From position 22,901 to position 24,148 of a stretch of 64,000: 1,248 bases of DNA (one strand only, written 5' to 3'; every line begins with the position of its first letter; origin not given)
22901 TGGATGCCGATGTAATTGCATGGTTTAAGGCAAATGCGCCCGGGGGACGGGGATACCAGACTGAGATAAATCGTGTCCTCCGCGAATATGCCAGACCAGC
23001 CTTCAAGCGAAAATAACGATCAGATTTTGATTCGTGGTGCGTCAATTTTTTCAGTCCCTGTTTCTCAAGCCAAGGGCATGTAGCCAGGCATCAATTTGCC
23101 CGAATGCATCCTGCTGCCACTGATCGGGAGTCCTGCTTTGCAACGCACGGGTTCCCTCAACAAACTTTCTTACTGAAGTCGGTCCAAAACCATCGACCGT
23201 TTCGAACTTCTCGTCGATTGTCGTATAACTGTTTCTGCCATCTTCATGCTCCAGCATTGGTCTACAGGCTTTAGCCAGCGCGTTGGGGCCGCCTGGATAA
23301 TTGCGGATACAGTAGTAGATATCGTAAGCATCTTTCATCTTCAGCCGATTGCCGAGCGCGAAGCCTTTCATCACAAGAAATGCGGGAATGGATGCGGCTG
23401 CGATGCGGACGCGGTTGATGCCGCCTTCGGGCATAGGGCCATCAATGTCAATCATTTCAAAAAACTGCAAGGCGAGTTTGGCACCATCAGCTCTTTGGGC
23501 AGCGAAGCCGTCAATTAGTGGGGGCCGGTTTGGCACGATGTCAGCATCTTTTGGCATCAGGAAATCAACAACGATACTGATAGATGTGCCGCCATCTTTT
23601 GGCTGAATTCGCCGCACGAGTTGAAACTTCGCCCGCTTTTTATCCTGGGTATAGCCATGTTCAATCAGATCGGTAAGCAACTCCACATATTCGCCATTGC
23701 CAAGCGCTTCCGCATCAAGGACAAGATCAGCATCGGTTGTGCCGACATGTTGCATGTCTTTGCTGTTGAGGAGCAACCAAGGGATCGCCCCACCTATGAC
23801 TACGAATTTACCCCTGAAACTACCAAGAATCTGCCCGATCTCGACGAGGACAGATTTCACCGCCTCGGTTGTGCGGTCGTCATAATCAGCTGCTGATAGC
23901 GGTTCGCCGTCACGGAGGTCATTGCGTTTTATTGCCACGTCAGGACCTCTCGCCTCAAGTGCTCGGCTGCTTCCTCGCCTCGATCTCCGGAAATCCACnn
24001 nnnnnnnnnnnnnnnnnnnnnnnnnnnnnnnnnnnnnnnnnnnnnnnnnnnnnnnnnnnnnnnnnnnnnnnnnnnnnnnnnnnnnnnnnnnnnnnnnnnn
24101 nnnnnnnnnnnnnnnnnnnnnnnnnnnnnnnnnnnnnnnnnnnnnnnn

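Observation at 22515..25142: AbiE-like pair with an unusual three-domain antitoxin (PD-(D/E)xK-like + wHTH + AbiEi-C), plus an orphan BrnA, inserted between folC and dedD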

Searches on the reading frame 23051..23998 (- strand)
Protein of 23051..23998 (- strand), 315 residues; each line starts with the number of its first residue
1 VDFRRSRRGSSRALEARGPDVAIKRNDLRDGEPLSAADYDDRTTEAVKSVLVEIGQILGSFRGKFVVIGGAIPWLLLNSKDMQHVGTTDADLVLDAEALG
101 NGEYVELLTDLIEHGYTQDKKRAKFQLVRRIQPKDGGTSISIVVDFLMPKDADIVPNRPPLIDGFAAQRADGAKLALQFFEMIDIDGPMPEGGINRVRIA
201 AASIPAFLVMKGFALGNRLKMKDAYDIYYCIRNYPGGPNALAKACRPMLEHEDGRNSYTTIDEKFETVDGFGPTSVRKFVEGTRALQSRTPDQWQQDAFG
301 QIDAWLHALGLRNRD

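Call 3: search_protein_families(library=pfam, proteins=[window:23051-23998:-], max_evalue=0.1)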
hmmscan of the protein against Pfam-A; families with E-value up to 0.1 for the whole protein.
window:23051-23998:- (315 aa): 1 family
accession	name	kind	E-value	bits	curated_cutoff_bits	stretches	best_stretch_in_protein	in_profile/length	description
PF08843.17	AbiEii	-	1.6e-05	25.4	22.5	1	196-262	130-192/238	Nucleotidyl transferase AbiEii toxin, Type IV TA system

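Call 4: search_protein_families(library=padloc, proteins=[window:23051-23998:-], max_evalue=0.1)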
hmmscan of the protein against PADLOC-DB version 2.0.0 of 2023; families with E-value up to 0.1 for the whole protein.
window:23051-23998:- (315 aa): 2 families
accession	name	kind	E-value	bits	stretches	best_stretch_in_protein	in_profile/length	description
PDLC02288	AbiEii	-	0.0011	15.9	0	220-267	193-239/294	AbiEii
PDLC02307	AbiEii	-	0.0058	14.4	1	199-236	113-150/219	AbiEii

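Call 5: search_protein_families(library=ncbifam, proteins=[window:23051-23998:-], max_evalue=0.1)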
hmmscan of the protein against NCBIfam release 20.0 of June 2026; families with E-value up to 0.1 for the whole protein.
window:23051-23998:- (315 aa): 0 families

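Call 8: find_homologous_proteins(query=window:23051-23998:-)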
Query window:23051-23998:- (315 aa): 2134 proteins with E <= 0.001 among 7005 candidates; the best 120 are listed.
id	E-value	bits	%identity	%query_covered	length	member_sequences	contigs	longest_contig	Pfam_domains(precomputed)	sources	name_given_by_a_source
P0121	1.2e-195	667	100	94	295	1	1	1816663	PF08843.18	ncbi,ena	-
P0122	6.8e-191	651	98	93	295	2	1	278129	PF08843.18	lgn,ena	-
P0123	5.9e-160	550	83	94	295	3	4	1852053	-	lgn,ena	-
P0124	1.7e-149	515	78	93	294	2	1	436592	PF08843.18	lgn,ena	-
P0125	8.0e-142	490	73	93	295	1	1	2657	-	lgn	-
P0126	2.2e-134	466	71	93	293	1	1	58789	PF08843.18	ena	-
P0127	2.3e-133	462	70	93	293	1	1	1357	-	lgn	-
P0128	5.4e-133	461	70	90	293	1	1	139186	-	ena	-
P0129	7.6e-133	461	70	90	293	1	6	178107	-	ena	-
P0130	9.0e-133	460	70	90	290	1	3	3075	-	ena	-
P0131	1.3e-132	460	71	93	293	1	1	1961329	PF08843.18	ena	-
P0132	2.6e-132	459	70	90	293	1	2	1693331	-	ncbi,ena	-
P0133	9.6e-132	457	70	90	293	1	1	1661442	-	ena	-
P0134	1.2e-131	457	70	93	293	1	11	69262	PF08843.18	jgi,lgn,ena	-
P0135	1.8e-131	456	72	89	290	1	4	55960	PF08843.18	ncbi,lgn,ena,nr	ncbi:MAG: nucleotidyl transferase AbiEii/AbiGii toxin family protein [Candidatus Dadabacteria bacter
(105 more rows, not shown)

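Call 10: find_encoding_contigs(protein=P0121, flank=8000, max_places=4)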
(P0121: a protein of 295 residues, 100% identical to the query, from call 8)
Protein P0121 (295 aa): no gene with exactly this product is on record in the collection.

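Call 36: search_solved_structures(query=window:23051-23938:-, max_evalue=10, show_alignments=2)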
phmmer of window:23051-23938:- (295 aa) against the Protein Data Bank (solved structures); distinct sequences matched with E-value up to 10: 2.
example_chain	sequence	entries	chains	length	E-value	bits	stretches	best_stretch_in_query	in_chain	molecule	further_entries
5it7_H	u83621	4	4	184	1.7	11.2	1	35-66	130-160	KLLA0C13519p | Ribosomal protein eS7 | 40S ribosomal protein S7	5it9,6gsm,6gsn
3j80_H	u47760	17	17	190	1.8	11.1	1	35-66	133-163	eS7 | 40S ribosomal protein S7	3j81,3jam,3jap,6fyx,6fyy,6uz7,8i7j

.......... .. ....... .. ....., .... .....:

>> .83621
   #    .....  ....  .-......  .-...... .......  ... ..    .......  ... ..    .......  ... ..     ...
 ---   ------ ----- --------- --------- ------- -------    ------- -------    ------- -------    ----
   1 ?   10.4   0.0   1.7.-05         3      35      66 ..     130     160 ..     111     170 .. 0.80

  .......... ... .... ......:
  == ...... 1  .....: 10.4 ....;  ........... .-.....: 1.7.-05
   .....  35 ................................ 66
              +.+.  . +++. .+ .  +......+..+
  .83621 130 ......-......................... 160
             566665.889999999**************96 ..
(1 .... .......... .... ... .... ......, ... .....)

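Call 45: search_solved_structures(query=A2, max_evalue=10, show_alignments=3)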
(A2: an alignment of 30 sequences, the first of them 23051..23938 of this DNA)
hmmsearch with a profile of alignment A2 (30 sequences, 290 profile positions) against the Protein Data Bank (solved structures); distinct sequences matched with E-value up to 10: 0.

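Call 58: predict_structure(alignment_id=A2)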
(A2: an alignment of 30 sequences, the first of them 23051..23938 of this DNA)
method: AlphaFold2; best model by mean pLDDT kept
length: 295 residues; sequences in the alignment: 30
mean_pLDDT: 81.8   pTM: 0.84
mean pLDDT of the five models: 81.8, 77.2, 76.8, 67.2, 58.1
residues with pLDDT >= 90: 85; 70-90: 167; 50-70: 29; < 50: 14
segments of 3 or more residues with pLDDT < 50: 1-10
pLDDT, mean of each block of 10 residues (from residue 1): 31 74 86 79 75 84 82 80 80 83 77 85 84 56 64 80 80 80 92 84 92 95 95 91 96 94 85 96 97 65
secondary structure, 60 per line:
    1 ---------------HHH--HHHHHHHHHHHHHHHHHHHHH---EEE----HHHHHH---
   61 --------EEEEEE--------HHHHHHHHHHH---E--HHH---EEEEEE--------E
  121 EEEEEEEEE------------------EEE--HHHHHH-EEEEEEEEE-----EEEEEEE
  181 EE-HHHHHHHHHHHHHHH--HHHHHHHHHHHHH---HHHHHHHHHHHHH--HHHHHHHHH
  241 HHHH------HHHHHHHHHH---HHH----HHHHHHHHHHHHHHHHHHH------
elements in order: H21-41 E45-47 H52-57 E69-74 H83-93 E106-111 E120-129 E148-150 H153-158 E160-168 E174-182 H184-198 H201-213 H217-229 H232-244 H251-260 H271-289
